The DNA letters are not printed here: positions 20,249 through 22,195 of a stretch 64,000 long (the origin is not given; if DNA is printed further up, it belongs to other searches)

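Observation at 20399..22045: Unusual fusion: PRPP-dependent phosphoribosyltransferase domain joined to a PQQ-repeat beta-propeller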

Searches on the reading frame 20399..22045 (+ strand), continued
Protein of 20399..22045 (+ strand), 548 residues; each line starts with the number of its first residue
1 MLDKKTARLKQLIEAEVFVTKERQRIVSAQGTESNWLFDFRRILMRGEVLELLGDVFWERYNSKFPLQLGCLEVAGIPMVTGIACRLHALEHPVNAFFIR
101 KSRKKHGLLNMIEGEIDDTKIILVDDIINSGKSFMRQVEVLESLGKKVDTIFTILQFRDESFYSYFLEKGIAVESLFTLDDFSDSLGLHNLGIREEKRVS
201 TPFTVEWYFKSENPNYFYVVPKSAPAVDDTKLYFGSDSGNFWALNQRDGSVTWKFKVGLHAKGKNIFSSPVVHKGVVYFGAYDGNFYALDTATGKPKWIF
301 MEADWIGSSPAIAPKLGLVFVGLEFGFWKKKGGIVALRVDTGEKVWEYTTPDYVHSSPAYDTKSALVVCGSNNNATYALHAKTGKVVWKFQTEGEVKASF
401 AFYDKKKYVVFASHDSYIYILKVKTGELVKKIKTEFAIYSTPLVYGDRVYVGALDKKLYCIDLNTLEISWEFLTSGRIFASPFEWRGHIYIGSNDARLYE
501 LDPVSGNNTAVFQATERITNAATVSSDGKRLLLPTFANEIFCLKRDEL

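Call 15: find_encoding_contigs(protein=P0078, flank=8000, max_places=2)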
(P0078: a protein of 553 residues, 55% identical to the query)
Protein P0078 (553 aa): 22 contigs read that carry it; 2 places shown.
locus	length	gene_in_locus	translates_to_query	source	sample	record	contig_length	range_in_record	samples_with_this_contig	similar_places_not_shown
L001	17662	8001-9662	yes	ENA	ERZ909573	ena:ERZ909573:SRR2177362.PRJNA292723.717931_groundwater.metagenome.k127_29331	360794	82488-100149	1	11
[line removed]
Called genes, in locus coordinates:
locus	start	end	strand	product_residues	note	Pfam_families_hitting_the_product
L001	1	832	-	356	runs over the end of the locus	-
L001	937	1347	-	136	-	PF01741:MscL, PF10571:UPF0547 (weak)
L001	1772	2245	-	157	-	-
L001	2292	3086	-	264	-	-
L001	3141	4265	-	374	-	PF13424:TPR_12 (weak)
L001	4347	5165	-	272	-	PF13431:TPR_17 (faint), PF07719:TPR_2 (faint)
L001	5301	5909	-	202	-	-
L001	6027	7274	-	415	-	-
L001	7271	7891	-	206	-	-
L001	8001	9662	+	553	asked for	PF01011:PQQ (faint), PF13360:PQQ_2, PF25293:Beta-prop_EMC1_N (faint), PF13570:Beta-prop_ACSF4, PF13360:PQQ_2, PF13570:Beta-prop_ACSF4, PF25175:Beta-prop_WDR5 (weak), PF13360:PQQ_2, +4 more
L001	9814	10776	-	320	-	PF01820:Dala_Dala_lig_N, PF01071:GARS_A (weak), PF07478:Dala_Dala_lig_C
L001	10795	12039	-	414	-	PF01541:GIY-YIG (faint), PF08459:UvrC_RNaseH_dom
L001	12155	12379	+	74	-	PF26604:CBU_0592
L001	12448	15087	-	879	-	PF02463:SMC_N (faint), PF13191:AAA_16 (faint), PF13476:AAA_23 (faint), PF13555:AAA_29 (faint), PF00005:ABC_tran (faint), PF13304:AAA_21 (faint), PF17760:UvrA_inter, PF00684:DnaJ_CXXCXGXG (faint)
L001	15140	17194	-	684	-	PF04851:ResIII, PF17757:UvrB_inter, PF27431:UvrB_3rd, PF00271:Helicase_C, PF12344:UvrB, PF02151:UVR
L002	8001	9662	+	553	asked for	PF01011:PQQ (faint), PF13360:PQQ_2, PF25293:Beta-prop_EMC1_N (faint), PF13570:Beta-prop_ACSF4, PF13360:PQQ_2, PF13570:Beta-prop_ACSF4, PF25175:Beta-prop_WDR5 (weak), PF13360:PQQ_2, +4 more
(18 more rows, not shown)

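Call 16: find_encoding_contigs(protein=P0066, flank=8000, max_places=2)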
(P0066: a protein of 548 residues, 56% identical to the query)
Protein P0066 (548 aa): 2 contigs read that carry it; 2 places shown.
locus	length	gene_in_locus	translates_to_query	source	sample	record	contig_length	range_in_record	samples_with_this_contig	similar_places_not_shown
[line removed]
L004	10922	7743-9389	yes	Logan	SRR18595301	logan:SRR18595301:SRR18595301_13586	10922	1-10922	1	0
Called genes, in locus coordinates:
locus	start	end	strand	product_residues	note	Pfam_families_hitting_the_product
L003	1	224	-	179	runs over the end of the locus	-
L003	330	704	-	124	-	-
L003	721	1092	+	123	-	-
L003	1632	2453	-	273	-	PF13371:TPR_9 (faint), PF13431:TPR_17 (faint), PF00515:TPR_1 (faint), PF13432:TPR_16, PF14559:TPR_19 (weak), PF07719:TPR_2 (weak), PF13414:TPR_11 (weak), PF14559:TPR_19 (weak), +4 more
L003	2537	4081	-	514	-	PF02624:YcaO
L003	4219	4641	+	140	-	-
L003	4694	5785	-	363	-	-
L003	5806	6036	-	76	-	-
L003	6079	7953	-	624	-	PF01871:AMMECR1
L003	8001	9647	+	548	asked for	PF13360:PQQ_2, PF07774:EMC1_C (faint), PF25292:Beta-prop_CGLA (faint), PF13570:Beta-prop_ACSF4 (weak), PF13360:PQQ_2, PF13570:Beta-prop_ACSF4, PF13360:PQQ_2, PF01011:PQQ (weak), +2 more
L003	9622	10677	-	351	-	PF00501:AMP-binding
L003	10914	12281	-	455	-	PF27533:CapK_C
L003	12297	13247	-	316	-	PF27533:CapK_C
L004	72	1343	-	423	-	-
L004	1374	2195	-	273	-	PF13371:TPR_9 (faint), PF13431:TPR_17 (faint), PF00515:TPR_1 (faint), PF13432:TPR_16, PF14559:TPR_19 (weak), PF07719:TPR_2 (weak), PF13414:TPR_11 (weak), PF14559:TPR_19 (weak), +4 more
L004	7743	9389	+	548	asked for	PF13360:PQQ_2, PF07774:EMC1_C (faint), PF25292:Beta-prop_CGLA (faint), PF13570:Beta-prop_ACSF4 (weak), PF13360:PQQ_2, PF13570:Beta-prop_ACSF4, PF13360:PQQ_2, PF01011:PQQ (weak), +2 more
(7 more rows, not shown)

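Call 17: find_encoding_contigs(protein=P0114, flank=8000, max_places=2)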
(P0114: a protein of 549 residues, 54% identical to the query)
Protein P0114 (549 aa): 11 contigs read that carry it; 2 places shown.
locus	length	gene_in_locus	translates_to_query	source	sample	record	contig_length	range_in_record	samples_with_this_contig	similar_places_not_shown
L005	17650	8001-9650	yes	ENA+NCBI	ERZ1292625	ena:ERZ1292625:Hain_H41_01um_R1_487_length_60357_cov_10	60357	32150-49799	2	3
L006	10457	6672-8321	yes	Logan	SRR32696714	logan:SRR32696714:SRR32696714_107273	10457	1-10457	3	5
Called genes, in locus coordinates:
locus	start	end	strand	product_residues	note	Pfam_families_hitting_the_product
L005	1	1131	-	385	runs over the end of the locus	PF00232:Glyco_hydro_1, PF00331:Glyco_hydro_10 (faint), PF00232:Glyco_hydro_1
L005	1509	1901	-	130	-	-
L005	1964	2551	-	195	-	PF00889:EF_TS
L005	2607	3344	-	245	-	PF00318:Ribosomal_S2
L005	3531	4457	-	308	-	-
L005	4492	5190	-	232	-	PF00515:TPR_1 (faint), PF07719:TPR_2 (faint), PF13181:TPR_8 (faint), PF13424:TPR_12 (faint), PF13431:TPR_17 (faint), PF13374:TPR_10 (faint), PF13428:TPR_14 (faint), PF13432:TPR_16 (faint), +1 more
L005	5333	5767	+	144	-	-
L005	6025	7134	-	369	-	-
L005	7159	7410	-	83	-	-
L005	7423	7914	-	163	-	PF00581:Rhodanese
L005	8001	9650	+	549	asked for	PF01011:PQQ (faint), PF13360:PQQ_2, PF12894:ANAPC4_WD40 (faint), PF13570:Beta-prop_ACSF4, PF13360:PQQ_2, PF13570:Beta-prop_ACSF4, PF23414:Beta-prop_EML_2 (weak), PF25175:Beta-prop_WDR5 (weak), +2 more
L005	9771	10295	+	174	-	PF13899:Thioredoxin_7 (weak), PF13098:Thioredoxin_2 (weak)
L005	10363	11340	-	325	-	PF03462:PCRF, PF00472:RF-1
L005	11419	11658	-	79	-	PF01197:Ribosomal_L31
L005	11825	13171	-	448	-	-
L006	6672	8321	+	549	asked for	PF01011:PQQ (faint), PF13360:PQQ_2, PF12894:ANAPC4_WD40 (faint), PF13570:Beta-prop_ACSF4, PF13360:PQQ_2, PF13570:Beta-prop_ACSF4, PF23414:Beta-prop_EML_2 (weak), PF25175:Beta-prop_WDR5 (weak), +2 more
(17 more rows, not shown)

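Call 20: find_related_loci(query=A1, collection=genome_contigs, flank=10000)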
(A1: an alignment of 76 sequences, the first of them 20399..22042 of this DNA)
Query A1 (548 aa) in genome_contigs; peptide patterns used: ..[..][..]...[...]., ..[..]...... (x = any residue, [..] = any of these).
600 stretches matched a pattern (row limit reached: there are more); 553 encode a relative of the query (tblastn E <= 1e-3); the best 80 are kept; 78 distinct loci.
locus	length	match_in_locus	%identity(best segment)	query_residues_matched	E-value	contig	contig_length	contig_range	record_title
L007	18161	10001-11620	63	8-545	0e+0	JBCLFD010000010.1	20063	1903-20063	Candidatus Paceibacteria bacterium isolate SLM_LV1_02b-P15 Node_10_length_20063_cov_62.956046, whole genome shotgun sequ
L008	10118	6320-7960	61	1-547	0e+0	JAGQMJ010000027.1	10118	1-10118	MAG: Candidatus Kaiserbacteria bacterium isolate HKST-UBA39 NODE_27_length_10118_cov_7.482223, whole genome shotgun sequ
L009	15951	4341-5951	64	9-545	0e+0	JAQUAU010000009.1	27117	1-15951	MAG: Candidatus Paceibacterota bacterium isolate STC_91 NODE_3623_length_27117_cov_3.279993_Sandtown_C, whole genome sho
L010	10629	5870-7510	60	1-547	0e+0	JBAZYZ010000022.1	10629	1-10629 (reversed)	MAG: Candidatus Paceibacterota bacterium isolate SO_2017_GW1_94 NODE_23233_length_10629_cov_1.483717_OW334_2017, whole g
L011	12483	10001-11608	60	9-545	0e+0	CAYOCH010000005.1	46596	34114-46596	MAG TPA_asm: uncultured Candidatus Saccharibacteria bacterium isolate SRP093762_co1_108 genome assembly, contig: NODE_49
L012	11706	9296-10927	57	2-545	0e+0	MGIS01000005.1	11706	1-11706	MAG: Candidatus Wolfebacteria bacterium RIFCSPLOWO2_01_FULL_47_17b rifcsplowo2_01_scaffold_13216, whole genome shotgun s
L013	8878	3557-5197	54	2-548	0e+0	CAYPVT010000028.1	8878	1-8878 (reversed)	MAG TPA_asm: uncultured Candidatus Saccharibacteria bacterium isolate SRP062349_co2_260 genome assembly, contig: NODE_42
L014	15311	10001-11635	56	2-545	0e+0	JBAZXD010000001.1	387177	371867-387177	MAG: Candidatus Paceibacterota bacterium isolate SO_2017_GW1_48 NODE_180_length_387177_cov_1.739612_OW334_2017, whole ge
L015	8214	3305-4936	56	4-545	0e+0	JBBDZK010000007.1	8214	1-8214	MAG: Parcubacteria group bacterium isolate LejiaD_47_23 Lejia_D_12634_length_8214_cov_13, whole genome shotgun sequence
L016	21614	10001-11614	55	9-545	0e+0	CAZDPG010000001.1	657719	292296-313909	MAG TPA_asm: uncultured Candidatus Saccharibacteria bacterium isolate SRP062349_co2_30 genome assembly, contig: NODE_5_l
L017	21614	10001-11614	54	7-547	0e+0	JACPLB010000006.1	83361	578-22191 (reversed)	MAG: Candidatus Kaiserbacteria bacterium isolate NC_groundwater_510_Ag_S-0.1um_48_15 S35_SO-1_scaffold_352606, whole gen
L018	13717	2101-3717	52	2-544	0e+0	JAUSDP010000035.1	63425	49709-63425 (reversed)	MAG: bacterium isolate E14_maxbin.078_sub E14_k141_1433419, whole genome shotgun sequence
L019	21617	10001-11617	57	8-546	0e+0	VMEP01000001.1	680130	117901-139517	MAG: Parcubacteria group bacterium LiPW_30 LiPW30_scaffold_20, whole genome shotgun sequence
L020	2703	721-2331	55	8-548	0e+0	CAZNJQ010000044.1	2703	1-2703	MAG TPA_asm: uncultured Candidatus Saccharibacteria bacterium isolate ERP119705_co17_656 genome assembly, contig: NODE_8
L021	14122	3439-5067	52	2-547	0e+0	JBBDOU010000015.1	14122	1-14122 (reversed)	MAG: Candidatus Paceibacterota bacterium isolate LejiaB_42_15 Lejia_B_5436_length_14122_cov_9, whole genome shotgun sequ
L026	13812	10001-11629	50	2-545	0e+0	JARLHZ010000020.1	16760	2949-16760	MAG: Candidatus Doudnabacteria bacterium isolate MAG_CO250 MetaCoAG_Bin_250_Oxic_k141_701520, whole genome shotgun seque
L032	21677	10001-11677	49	9-547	1e-174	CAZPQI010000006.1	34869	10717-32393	MAG TPA_asm: uncultured Candidatus Saccharibacteria bacterium isolate SRP215229_co1_140 genome assembly, contig: NODE_63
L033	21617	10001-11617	47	2-545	8e-174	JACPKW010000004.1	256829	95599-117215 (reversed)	MAG: Candidatus Giovannonibacteria bacterium isolate NC_groundwater_505_Ag_S-0.1um_43_101 S35_SO-1_scaffold_135751, whol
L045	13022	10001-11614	46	9-547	6e-163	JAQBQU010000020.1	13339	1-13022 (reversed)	MAG: Candidatus Kaiserbacteria bacterium isolate RYN_381 scaffold_1901024, whole genome shotgun sequence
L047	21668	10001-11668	45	8-545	4e-162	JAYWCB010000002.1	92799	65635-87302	MAG: Candidatus Paceibacterota bacterium isolate GL94_DN_metabat_15 GL94_DN_metabat_15_1, whole genome shotgun sequence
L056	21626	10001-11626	43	2-545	2e-152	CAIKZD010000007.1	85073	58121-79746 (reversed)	uncultured bacterium isolate AlinenLipids_bin-5474 genome assembly, contig: bin-5474:07/22, whole genome shotgun sequenc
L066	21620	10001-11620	41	3-545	9e-143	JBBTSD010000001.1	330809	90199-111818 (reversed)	MAG: Patescibacteria group bacterium isolate H51-bin007_1 H51_bin007_1_000000000001, whole genome shotgun sequence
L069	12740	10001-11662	44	9-544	4e-140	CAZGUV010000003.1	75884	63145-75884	MAG TPA_asm: uncultured Candidatus Saccharibacteria bacterium isolate SRP257259_co1_62 genome assembly, contig: NODE_295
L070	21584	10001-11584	40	13-547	7e-137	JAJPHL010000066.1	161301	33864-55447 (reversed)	MAG: Terriglobia bacterium isolate Centralia_MAG_166 k107_22667980, whole genome shotgun sequence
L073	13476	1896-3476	39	13-546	1e-136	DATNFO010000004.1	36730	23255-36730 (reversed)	MAG TPA_asm: Candidatus Limnocylindrales bacterium isolate SMAG_U11297 k141_4035352, whole genome shotgun sequence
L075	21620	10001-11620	40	1-545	7e-136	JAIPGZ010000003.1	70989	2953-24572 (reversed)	MAG: Candidatus Gracilibacteria bacterium isolate Tobar13.5m-G62 Tobar13-5m-20mill-C92, whole genome shotgun sequence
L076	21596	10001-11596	41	13-545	3e-136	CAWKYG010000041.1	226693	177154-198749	MAG: uncultured Solibacteraceae bacterium isolate MFD02248.bin.2.116 genome assembly, contig: contig_43382, whole genome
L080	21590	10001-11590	40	9-545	4e-135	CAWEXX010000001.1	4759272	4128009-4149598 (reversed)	MAG: Bryobacterales bacterium isolate MFD05513.bin.2.190 genome assembly, contig: contig_3901, whole genome shotgun sequ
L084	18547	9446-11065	53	9-546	0e+0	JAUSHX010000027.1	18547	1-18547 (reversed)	MAG: bacterium isolate E14_metabat.bin.210 E14_k141_1725197, whole genome shotgun sequence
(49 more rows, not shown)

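Call 23: predict_structure(alignment_id=A1)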
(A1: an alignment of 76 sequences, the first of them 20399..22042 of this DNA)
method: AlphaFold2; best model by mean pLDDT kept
length: 548 residues; sequences in the alignment: 76
mean_pLDDT: 92.1   pTM: 0.90
mean pLDDT of the five models: 92.1, 91.5, 91.1, 90.7, 89.9
residues with pLDDT >= 90: 437; 70-90: 86; 50-70: 25; < 50: 0
segments of 3 or more residues with pLDDT < 50: none
pLDDT, mean of each block of 10 residues (from residue 1): 84 94 84 88 93 95 95 87 96 94 69 92 94 92 93 92 90 94 88 66 95 85 95 94 97 90 81 97 94 97 87 97 76 94 96 92 96 95 98 94 97 97 98 95 98 97 98 95 97 96 96 94 96 95 87
secondary structure, 60 per line:
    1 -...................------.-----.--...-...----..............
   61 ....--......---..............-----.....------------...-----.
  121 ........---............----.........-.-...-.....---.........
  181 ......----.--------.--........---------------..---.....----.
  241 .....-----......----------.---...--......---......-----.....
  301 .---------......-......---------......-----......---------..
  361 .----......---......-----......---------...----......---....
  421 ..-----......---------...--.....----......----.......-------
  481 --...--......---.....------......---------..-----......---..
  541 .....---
elements in order: H2-17 E18-20 E36-38 H47-64 E67-72 H76-89 E95-99 E112-114 E120-128 H132-143 E148-156 H164-168 E172-178 H179-186 E203-210 E231-235 E240-245 E251-256 E271-273 E276-281 E285-290 E296-301 E311-313 E318-323 E333-338 E344-349 E359-361 E366-371 E375-380 E386-391 E401-403 E408-413 E417-422 E428-433 E443-445 E448-452 E457-462 E467-473 E483-485 E488-493 E497-501 E508-513 E530-535 E539-545
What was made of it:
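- Closest known: Prolyl-oligopeptidase-type enzymes. Same: The architectural logic is the same: an alpha/beta catalytic domain rigidly packed against a propeller (pTM 0.90, call 23).
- pTM 0.90 indicates a fixed arrangement of the two domains (call 23).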
